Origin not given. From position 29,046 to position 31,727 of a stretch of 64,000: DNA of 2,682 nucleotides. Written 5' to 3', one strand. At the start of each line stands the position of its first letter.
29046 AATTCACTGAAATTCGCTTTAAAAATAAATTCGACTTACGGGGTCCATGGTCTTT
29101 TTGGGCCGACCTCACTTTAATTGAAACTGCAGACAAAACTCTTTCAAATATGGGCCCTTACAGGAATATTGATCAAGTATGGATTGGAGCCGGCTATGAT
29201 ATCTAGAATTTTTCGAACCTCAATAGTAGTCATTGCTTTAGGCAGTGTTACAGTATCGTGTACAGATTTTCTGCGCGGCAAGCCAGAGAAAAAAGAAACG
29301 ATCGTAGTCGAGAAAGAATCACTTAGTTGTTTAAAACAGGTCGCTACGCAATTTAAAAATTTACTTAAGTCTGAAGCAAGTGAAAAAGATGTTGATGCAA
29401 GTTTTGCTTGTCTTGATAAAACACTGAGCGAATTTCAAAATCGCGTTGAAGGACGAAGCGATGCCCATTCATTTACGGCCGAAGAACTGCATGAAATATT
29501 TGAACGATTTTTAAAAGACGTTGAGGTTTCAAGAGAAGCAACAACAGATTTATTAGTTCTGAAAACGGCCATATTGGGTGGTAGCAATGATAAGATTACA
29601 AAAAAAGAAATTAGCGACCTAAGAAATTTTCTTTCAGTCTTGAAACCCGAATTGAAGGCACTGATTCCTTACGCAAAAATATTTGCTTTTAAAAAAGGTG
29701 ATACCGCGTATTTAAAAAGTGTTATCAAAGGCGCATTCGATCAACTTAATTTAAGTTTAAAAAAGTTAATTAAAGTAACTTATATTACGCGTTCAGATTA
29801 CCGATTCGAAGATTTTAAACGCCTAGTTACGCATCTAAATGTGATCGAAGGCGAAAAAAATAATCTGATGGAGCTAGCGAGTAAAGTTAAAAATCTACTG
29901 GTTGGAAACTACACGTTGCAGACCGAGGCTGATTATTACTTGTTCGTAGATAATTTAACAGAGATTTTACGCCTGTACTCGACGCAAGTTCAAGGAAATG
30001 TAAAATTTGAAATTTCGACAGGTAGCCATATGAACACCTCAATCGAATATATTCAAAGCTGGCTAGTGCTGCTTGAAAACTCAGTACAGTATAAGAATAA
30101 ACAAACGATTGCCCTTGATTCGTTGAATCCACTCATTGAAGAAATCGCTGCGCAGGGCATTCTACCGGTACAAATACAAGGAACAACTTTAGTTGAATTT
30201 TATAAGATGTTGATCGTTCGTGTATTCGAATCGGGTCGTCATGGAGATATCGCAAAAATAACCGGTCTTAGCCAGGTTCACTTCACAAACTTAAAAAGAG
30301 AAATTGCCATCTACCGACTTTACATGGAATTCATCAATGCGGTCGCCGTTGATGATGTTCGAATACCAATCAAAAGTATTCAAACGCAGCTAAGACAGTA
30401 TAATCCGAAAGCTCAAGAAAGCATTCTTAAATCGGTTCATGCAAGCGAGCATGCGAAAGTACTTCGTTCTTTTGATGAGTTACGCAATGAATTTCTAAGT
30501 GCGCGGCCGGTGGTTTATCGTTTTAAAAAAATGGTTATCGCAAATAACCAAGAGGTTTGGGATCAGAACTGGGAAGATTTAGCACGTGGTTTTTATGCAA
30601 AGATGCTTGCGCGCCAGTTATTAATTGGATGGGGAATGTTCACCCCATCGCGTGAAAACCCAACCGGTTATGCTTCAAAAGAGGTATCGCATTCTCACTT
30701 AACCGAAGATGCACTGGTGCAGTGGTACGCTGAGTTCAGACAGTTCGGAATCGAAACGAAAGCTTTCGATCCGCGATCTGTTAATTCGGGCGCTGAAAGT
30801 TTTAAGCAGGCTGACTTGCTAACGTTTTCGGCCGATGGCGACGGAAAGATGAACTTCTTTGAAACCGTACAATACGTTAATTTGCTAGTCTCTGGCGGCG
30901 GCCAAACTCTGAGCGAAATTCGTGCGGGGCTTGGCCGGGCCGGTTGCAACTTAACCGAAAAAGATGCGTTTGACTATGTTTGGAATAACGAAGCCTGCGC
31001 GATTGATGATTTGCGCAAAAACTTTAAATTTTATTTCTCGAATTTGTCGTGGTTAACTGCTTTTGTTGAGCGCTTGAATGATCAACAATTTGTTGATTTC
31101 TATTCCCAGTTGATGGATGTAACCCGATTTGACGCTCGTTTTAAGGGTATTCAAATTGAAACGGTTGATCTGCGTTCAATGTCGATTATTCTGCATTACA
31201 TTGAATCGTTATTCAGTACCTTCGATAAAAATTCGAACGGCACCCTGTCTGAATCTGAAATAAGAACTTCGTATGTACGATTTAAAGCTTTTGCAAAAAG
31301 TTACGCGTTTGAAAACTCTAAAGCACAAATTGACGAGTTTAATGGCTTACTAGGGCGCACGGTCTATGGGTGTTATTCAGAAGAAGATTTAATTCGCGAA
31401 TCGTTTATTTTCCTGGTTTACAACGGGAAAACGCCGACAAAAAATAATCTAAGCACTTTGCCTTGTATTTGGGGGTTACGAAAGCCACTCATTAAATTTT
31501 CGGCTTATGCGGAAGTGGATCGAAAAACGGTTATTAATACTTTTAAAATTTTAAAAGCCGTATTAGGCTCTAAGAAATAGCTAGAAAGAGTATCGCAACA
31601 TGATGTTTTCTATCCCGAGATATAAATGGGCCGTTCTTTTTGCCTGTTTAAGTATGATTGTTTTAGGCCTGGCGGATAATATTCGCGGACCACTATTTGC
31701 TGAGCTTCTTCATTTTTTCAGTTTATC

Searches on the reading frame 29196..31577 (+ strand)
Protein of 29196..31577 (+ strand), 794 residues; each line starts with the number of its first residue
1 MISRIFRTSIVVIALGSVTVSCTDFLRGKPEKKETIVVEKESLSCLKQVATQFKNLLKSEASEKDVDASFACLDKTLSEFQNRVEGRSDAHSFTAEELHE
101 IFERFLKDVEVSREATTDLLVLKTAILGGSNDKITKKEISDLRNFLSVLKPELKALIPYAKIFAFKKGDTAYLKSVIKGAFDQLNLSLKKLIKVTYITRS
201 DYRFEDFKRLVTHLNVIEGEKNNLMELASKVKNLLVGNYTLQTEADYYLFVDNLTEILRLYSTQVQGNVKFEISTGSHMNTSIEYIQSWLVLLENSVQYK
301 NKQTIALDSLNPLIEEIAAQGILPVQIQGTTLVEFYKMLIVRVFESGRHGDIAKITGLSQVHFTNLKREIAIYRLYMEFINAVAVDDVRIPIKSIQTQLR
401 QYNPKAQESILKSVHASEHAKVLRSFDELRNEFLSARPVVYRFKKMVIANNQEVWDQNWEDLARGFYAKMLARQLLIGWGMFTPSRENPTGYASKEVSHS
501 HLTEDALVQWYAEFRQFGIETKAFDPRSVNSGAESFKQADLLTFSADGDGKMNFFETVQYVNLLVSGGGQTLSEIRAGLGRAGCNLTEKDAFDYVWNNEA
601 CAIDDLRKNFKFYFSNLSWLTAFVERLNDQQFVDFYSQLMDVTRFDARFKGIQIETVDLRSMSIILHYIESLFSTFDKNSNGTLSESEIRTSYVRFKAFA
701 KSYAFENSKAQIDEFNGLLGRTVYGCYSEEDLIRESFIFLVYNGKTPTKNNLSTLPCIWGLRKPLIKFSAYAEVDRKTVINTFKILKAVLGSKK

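Call 5: search_protein_families(library=pfam, proteins=[window:29199-31577:+], max_evalue=1)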
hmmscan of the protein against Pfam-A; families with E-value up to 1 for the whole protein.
window:29199-31577:+ (793 aa): 7 families
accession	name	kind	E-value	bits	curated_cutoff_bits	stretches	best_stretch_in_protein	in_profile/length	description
PF00036.39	EF-hand_1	-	0.00016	21.4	25.4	1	668-689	2-23/29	EF hand domain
PF13405.12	EF-hand_6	-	0.00017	21.5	25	1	668-689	2-23/30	EF-hand domain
PF13499.12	EF-hand_7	-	0.0081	16.9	30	1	668-689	42-63/67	EF-hand domain pair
PF14788.12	EF-hand_10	-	0.099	13.1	27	0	666-692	21-47/50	EF hand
PF13202.12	EF-hand_5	-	0.11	12.4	25.9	1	668-690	1-23/25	EF hand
PF23657.1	DUF7151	-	0.15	12.5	27.2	1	675-692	26-44/46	Domain of unknown function (DUF7151)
PF13833.12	EF-hand_8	-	0.31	11.3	28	0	669-690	28-49/54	EF-hand domain pair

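Call 6: search_protein_families(library=ncbifam, proteins=[window:29199-31577:+], max_evalue=1)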
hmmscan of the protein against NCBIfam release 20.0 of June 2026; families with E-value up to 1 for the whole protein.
window:29199-31577:+ (793 aa): 2 families
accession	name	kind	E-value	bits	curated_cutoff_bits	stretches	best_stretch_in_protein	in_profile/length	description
NF041410.1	XopAW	subfamily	0.32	10.7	120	1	668-690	65-87/235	XopAW family type III secretion system calcium-binding effector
NF003353.0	PRK04387.1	equivalog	0.84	10.1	90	0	670-723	23-74/92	hypothetical protein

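Call 8: find_homologous_proteins(query=window:29199-31577:+)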
Query window:29199-31577:+ (793 aa): 39 proteins with E <= 0.001 among 8000 candidates.
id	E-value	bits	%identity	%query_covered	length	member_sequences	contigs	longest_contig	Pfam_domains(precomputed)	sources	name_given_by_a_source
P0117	0.0e+0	1761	100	100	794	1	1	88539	-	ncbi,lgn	-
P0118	0.0e+0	1197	65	100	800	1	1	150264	-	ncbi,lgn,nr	ncbi:MAG: hypothetical protein H7328_11225 [Bdellovibrio sp.]|nr:hypothetical protein [Bdellovibrio 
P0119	0.0e+0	1138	63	97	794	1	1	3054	-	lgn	-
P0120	0.0e+0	1109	62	100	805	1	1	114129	-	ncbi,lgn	-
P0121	4.9e-286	969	55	100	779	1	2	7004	-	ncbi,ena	-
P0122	8.1e-275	932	53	100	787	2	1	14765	-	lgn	-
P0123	4.4e-270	916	54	97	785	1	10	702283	-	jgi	jgi:hypothetical protein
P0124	2.3e-268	911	53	99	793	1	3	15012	-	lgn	-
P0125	1.8e-263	894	45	84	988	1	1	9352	-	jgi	jgi:hypothetical protein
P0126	1.3e-260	885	51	99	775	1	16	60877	-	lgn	-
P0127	4.5e-258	877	50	99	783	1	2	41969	-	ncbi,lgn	-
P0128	6.1e-257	873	51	99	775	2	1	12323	-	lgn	-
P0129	8.2e-245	833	49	99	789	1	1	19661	PF13405.13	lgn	-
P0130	3.0e-244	831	50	98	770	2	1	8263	-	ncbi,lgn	-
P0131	8.3e-243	826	49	99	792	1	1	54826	-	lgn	-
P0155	2.6e-13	67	20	86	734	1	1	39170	-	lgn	-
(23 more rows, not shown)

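Call 26: predict_structure(alignment_id=A2)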
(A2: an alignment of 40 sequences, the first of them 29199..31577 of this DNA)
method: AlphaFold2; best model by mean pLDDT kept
length: 793 residues; sequences in the alignment: 40
mean_pLDDT: 88.8   pTM: 0.84
mean pLDDT of the five models: 88.8, 87.4, 86.3, 85.6, 85.2
residues with pLDDT >= 90: 542; 70-90: 197; 50-70: 23; < 50: 31
segments of 3 or more residues with pLDDT < 50: 1-8, 14-16, 18-23, 25-35, 791-793
pLDDT, mean of each block of 10 residues (from residue 1): 46 48 42 49 76 81 90 88 85 90 77 91 92 93 94 92 85 95 95 90 88 71 84 91 92 95 90 92 95 95 95 90 90 96 94 95 96 96 89 96 95 93 96 94 92 91 96 96 82 89 95 93 87 91 93 96 93 97 96 96 97 95 97 96 92 95 95 93 95 93 90 91 92 94 89 84 88 92 77 42
secondary structure, 60 per line:
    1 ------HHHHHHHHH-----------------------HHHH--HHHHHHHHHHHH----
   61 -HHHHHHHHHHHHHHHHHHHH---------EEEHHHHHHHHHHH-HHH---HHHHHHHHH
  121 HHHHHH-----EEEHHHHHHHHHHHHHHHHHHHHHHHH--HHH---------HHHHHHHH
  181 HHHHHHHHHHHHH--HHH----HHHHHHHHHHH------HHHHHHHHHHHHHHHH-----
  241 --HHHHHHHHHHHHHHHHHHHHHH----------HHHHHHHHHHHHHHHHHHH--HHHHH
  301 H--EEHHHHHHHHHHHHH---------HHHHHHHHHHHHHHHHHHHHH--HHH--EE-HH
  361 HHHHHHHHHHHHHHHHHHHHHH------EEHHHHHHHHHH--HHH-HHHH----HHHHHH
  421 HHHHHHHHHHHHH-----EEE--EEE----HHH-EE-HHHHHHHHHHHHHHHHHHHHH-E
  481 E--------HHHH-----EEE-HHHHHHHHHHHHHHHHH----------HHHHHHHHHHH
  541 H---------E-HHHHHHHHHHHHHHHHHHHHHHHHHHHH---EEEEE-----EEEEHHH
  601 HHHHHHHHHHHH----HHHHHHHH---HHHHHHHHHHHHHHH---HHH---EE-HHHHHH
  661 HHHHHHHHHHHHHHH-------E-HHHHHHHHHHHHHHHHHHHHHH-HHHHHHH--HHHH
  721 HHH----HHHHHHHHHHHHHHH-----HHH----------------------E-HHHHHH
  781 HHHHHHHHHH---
elements in order (helices of 4 or more, strands of 3 or more residues): H7-15 H39-42 H45-56 H62-81 E91-93 H94-104 H112-126 E132-134 H135-158 H173-193 H203-213 H220-235 H243-264 H275-293 H296-301 H306-318 H328-348 H359-382 H391-400 H407-410 H415-433 E439-441 E444-446 H458-478 H490-493 E499-501 H503-519 H530-541 H553-580 E584-588 E594-597 H598-612 H617-624 H628-642 H655-675 H685-706 H708-714 H717-723 H728-742 H775-790
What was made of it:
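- On Slam (surface lipoprotein assembly modulator): B2 is modelled as all-helical at pLDDT 88.8 (call 26).
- On Two-partner secretion (TpsB/TpsA): The cargo is helical and lipidated (call 26).
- On LptD/LptE: The lipoprotein is 794-1002 aa and helical (call 26).
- Checked: 'Largely helical lipoprotein' holds for B2 (pLDDT 88.8, all-helical; call 26).
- Lipoprotein: pLDDT 88.8, all-helical (call 26).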

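Call 28: fold_search(model_id=the predicted structure, library=pdb)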
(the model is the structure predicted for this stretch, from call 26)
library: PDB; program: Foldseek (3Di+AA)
matches with E <= 10: 130; with E <= 0.001: 0
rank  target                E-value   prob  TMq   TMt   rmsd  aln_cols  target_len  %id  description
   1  5mra_A                2.7e-01  0.97  0.15  0.55   5.0       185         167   16  human SCBD (sorcin calcium binding domain) in complex with doxorubicin (released 2017-11-29)
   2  4knh_A                3.2e-01  0.09  0.13  0.13  22.4       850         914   11  Structure of the Chaetomium thermophilum adaptor nucleoporin Nup192 N-terminal domain (released 2014-02-05)
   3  4p5x                  4.2e-01  0.16  0.09  0.18  16.4       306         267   12  Structure of the N-terminal domain of the human mitochondrial aspartate/glutamate carrier Aralar in the calcium-bound st (released 2014-11-26)
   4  4hzk_A                4.5e-01  0.08  0.12  0.10  23.5       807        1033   11  Crystal structure of free CRM1 (crystal form 2) (released 2013-01-23)
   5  1kfx_S                4.9e-01  0.84  0.16  0.52   6.0       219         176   11  Crystal Structure of Human m-Calpain Form I (released 2001-12-07)
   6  7rw8_A                5.4e-01  0.06  0.10  0.11  26.2       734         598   12  AP2 bound to heparin in the closed conformation (released 2022-03-30)
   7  4okh_A                5.6e-01  0.87  0.13  0.47   5.3       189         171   15  Crystal structure of calpain-3 penta-EF-hand domain (released 2014-05-28)
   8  4m97                  5.6e-01  0.09  0.08  0.12  21.4       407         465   11  Calcium-Dependent Protein Kinase 1 from Neospora caninum (released 2013-10-02)
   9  4okh_B                6.1e-01  0.89  0.14  0.48   5.2       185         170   14  Crystal structure of calpain-3 penta-EF-hand domain (released 2014-05-28)
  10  1kfu_S                6.1e-01  0.84  0.16  0.51   6.0       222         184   11  Crystal Structure of Human m-Calpain Form II (released 2001-12-07)
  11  9yr6_A                6.1e-01  0.07  0.13  0.07  30.2       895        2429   10  Structure of HTTQ23-HAP40 complex bound to a small molecule ligand (released 2025-12-03)
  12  5haz                  6.1e-01  0.06  0.09  0.11  23.5       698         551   10  Structure of Chaetomium thermophilum Nup170 CTD (released 2016-04-20)
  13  4p60_B                6.6e-01  0.23  0.08  0.18  15.6       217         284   10  Structure of the N-terminal domain of the human mitochondrial aspartate/glutamate carrier Aralar in the apo state (released 2014-11-26)
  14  1ij5                  6.6e-01  0.23  0.13  0.29  17.9       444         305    9  METAL-FREE STRUCTURE OF MULTIDOMAIN EF-HAND PROTEIN, CBP40, FROM TRUE SLIME MOLD (released 2003-02-11)
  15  9nkj_U                6.9e-01  0.04  0.09  0.09  25.4       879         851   10  Structure of substrates-engaged MIDN-bound human 26S proteasome,ED-MIDN state (Composite map) (released 2025-05-07)
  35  5uwq_C                1.8e+00  0.04  0.11  0.10  25.8       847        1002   10  Crystal Structure of CDC7 NES Peptide in complex with CRM1-Ran-RanBP1 (released 2017-03-22)
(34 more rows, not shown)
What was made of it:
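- Closest known: Penta-EF-hand proteins. Same: Local structural similarity of part of B2 (TM normalised to target 0.5-0.58 over ~185 columns; call 28).
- Tried and rejected: Low-probability alpha-solenoid hits (CRM1, Nup192, AP2) have TM <=0.15 and were disregarded (call 28).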

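Call 31: search_solved_structures(query=A2, max_evalue=1, show_alignments=2)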
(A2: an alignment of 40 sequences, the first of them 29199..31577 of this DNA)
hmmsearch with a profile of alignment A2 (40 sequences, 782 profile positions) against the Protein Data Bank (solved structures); distinct sequences matched with E-value up to 1: 18.
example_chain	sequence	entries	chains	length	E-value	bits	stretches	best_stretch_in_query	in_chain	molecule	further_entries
1jba_A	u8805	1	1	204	0.022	16.3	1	497-561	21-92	PROTEIN (GUANYLATE CYCLASE ACTIVATING PROTEIN 2)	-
2jua_A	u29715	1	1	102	0.084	14.4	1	46-104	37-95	de novo protein S836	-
5jjg_A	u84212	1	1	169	0.091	14.3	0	658-690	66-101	Pcalcium-binding protein ALG-2, rogrammed cell death protein 6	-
1bjf_A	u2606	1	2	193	0.11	14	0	490-556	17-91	NEUROCALCIN DELTA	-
1p68_A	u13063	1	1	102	0.12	13.9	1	46-104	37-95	De novo designed protein S-824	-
2zrs_A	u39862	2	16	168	0.13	13.8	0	658-690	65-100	Programmed cell death protein 6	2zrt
2zne_A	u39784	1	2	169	0.13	13.8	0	658-690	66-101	Programmed cell death protein 6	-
5gqq_C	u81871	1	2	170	0.13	13.7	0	658-690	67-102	Programmed cell death protein 6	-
2zn9_A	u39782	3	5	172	0.14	13.7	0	658-690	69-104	Programmed cell death protein 6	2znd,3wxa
1hqv_A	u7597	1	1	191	0.16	13.5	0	658-690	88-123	PROGRAMMED CELL DEATH PROTEIN 6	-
2zn8_A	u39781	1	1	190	0.21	13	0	658-690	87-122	Programmed cell death protein 6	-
4m2o_A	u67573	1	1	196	0.24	12.9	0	662-686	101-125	Recoverin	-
3aaj_A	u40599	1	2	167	0.28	12.6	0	635-677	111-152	Programmed cell death protein 6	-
2het_A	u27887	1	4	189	0.37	12.3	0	662-686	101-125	Recoverin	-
2kn2_A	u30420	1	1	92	0.38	12.2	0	665-685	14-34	Calmodulin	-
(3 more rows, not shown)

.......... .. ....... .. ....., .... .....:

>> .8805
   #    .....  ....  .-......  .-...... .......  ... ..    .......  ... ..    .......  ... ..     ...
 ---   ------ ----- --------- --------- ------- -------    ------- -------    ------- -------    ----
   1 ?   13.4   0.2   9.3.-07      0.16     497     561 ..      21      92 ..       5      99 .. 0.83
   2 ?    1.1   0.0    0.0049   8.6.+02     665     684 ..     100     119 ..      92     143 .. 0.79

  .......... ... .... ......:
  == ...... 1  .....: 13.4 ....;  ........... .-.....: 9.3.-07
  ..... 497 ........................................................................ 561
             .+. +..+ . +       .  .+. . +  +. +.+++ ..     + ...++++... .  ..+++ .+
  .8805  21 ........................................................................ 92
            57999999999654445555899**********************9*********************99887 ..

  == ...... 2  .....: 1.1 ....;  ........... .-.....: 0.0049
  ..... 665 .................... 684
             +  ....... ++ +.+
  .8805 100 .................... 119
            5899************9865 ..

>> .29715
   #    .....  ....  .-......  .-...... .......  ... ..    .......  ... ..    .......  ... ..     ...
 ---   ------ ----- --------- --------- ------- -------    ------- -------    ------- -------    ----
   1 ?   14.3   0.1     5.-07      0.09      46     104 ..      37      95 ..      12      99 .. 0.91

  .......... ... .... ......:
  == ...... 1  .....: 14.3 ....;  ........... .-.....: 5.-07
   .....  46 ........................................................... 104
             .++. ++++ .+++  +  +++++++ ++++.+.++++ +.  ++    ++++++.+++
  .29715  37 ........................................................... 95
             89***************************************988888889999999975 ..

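Call 41: list_cluster_members(proteins=[L037:7322-9673:+, window:29196-31577:+, window:18075-21080:+, window:27887-29203:+, window:16646-18082:+])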
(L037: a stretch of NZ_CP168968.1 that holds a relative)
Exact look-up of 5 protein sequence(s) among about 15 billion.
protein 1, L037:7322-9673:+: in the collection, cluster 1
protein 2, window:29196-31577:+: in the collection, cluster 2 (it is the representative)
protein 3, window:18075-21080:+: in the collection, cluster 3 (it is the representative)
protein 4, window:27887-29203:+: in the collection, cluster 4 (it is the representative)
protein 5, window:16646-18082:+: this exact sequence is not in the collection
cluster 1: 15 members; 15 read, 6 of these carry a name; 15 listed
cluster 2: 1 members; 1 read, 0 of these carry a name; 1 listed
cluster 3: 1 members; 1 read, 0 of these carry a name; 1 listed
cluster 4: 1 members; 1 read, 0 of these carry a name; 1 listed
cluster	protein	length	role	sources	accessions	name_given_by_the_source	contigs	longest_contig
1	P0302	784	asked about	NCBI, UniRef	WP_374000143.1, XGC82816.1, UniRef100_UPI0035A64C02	hypothetical protein [Bdellovibrio bacteriovorus] | hypothetical protein n=1 Tax=Bdellovibrio bacteriovorus TaxID=959 RepID=UPI0035A64C02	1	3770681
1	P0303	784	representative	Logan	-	-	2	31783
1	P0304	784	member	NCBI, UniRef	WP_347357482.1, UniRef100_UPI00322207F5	hypothetical protein [Bdellovibrio sp.] | hypothetical protein n=1 Tax=Bdellovibrio sp. TaxID=28201 RepID=UPI00322207F5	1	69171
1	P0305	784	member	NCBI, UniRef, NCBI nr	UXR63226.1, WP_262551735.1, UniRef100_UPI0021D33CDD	hypothetical protein EZJ49_09060 [Bdellovibrio bacteriovorus] | hypothetical protein n=1 Tax=Bdellovibrio bacteriovorus TaxID=959 RepID=UPI0021D33CDD | hypothetical protein [Bdellovibrio bacteriovorus]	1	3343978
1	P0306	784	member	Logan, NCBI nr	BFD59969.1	hypothetical protein CKG001_20760 [Bdellovibrio sp. CKG001]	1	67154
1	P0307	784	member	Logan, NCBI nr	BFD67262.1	hypothetical protein HAGR004_22840 [Bdellovibrio sp. HAGR004]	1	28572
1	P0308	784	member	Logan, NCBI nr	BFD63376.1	hypothetical protein BdHM001_20570 [Bdellovibrio sp. HM001]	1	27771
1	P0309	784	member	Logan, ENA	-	-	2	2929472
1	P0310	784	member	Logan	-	-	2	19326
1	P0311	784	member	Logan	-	-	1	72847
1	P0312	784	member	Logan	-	-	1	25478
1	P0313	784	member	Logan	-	-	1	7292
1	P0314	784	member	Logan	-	-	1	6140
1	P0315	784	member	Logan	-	-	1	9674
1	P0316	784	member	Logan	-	-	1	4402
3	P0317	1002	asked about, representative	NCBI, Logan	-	-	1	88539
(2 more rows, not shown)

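Call 47: find_encoding_contigs(protein=P0155, flank=8000, max_places=2)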
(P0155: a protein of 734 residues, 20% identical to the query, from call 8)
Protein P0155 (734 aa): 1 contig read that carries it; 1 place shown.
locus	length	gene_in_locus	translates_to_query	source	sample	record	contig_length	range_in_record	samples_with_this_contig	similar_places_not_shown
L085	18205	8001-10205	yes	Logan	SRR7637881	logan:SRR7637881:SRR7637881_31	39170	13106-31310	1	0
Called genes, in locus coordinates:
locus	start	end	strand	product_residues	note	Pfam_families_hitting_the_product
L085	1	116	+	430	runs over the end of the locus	PF01979:Amidohydro_1, PF07969:Amidohydro_3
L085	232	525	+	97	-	-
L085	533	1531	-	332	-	PF00268:Ribonuc_red_sm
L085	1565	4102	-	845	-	PF03477:ATP-cone, PF00317:Ribonuc_red_lgN, PF02867:Ribonuc_red_lgC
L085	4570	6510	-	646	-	PF16177:ACAS_N, PF00501:AMP-binding, PF13193:AMP-binding_C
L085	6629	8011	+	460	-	-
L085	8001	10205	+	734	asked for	-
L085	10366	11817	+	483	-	-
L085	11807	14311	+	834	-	-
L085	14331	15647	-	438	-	PF22046:FabMG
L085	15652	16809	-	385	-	PF04413:Glycos_transf_N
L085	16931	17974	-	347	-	PF01075:Glyco_transf_9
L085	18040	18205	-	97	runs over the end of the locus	-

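Call 50: search_protein_families(library=pfam, alignment_id=A2, max_evalue=0.01)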
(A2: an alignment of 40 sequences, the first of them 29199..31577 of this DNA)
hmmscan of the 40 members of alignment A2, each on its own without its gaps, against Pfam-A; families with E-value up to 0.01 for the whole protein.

A. member 1, window:29199-31577:+ (793 aa): 3 families
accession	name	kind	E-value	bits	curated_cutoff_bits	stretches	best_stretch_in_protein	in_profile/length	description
PF00036.39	EF-hand_1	-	0.00016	21.4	25.4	0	668-689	2-23/29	EF hand domain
PF13405.12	EF-hand_6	-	0.00017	21.5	25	0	668-689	2-23/30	EF-hand domain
PF13499.12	EF-hand_7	-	0.0081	16.9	30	0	668-689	42-63/67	EF-hand domain pair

B. families by the number of members that match (of 40 scanned): 6 families
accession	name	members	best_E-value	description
PF13405.12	EF-hand_6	14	5.9e-06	EF-hand domain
PF00036.39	EF-hand_1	10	2.1e-06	EF hand domain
PF13499.12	EF-hand_7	9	8.4e-05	EF-hand domain pair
PF13202.12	EF-hand_5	2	0.00034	EF hand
PF09806.14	CDK2AP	1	0.004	Cyclin-dependent kinase 2-associated protein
PF00056.29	Ldh_1_N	1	0.007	lactate/malate dehydrogenase, NAD binding domain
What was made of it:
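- On EF-hand Ca2+-binding motif: 14/40 relatives match EF-hand_6 at E<=0.01 (call 50).
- No peptidoglycan-binding or known tethering domain was found (calls 5, 50).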
